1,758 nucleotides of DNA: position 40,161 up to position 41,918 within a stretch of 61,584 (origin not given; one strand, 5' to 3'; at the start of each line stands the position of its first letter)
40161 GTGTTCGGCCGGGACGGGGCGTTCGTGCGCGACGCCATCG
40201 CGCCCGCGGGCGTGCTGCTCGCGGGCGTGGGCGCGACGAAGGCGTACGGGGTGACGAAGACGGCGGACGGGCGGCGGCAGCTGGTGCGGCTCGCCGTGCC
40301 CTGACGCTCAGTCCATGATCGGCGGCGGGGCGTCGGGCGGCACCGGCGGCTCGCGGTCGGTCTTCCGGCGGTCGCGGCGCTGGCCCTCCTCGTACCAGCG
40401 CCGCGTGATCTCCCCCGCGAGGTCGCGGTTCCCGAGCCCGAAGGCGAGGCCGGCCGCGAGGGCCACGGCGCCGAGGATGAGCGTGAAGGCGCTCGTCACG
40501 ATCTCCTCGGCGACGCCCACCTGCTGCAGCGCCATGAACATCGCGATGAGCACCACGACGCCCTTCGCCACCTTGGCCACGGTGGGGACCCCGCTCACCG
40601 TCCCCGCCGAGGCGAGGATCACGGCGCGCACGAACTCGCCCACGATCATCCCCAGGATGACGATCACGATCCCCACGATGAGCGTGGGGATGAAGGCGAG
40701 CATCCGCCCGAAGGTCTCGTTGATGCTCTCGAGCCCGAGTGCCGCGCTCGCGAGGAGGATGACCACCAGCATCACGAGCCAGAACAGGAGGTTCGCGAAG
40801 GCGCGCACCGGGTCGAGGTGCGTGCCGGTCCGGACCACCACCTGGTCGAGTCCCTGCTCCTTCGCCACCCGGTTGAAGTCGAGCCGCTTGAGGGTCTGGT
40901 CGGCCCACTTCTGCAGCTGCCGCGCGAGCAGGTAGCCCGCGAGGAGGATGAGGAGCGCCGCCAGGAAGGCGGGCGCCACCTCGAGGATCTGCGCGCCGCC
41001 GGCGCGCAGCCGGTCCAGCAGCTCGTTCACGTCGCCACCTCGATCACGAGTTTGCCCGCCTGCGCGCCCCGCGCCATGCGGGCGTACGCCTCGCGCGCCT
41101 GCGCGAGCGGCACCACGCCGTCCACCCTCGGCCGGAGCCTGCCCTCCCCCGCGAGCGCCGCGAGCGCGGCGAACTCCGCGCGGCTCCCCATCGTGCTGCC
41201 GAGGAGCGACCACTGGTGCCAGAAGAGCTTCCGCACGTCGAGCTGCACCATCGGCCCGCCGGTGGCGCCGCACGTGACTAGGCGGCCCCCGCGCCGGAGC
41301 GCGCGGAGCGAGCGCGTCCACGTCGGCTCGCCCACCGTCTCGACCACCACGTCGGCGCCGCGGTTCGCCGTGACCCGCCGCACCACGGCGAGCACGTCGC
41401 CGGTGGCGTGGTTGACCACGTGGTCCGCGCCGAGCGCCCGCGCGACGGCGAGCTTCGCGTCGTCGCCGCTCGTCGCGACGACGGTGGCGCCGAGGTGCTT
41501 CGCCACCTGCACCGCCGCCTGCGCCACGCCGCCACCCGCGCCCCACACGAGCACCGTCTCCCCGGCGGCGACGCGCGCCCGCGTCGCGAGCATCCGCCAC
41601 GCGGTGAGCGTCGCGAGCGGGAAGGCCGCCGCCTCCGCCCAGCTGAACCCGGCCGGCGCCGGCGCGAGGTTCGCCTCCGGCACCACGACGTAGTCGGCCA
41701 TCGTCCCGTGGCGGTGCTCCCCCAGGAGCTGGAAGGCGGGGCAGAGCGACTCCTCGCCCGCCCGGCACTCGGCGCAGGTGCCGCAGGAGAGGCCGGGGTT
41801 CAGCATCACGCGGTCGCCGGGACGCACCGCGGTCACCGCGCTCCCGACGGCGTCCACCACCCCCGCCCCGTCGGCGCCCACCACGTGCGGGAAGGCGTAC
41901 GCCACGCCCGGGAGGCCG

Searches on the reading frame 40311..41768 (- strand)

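Call 49: search_protein_families(library=pfam, proteins=[window:40311-41768:-], max_evalue=1)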
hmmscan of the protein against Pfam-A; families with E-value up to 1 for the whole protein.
window:40311-41768:- (486 aa): 2 families
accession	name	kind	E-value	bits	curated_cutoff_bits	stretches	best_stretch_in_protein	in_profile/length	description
PF05552.17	MS_channel_1st_1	-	3.5e-10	40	22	2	260-300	9-49/50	Mechanosensitive ion channel, conserved TM helix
PF02411.20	MerT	-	0.068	13.6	32.9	0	363-415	53-104/116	MerT mercuric transport protein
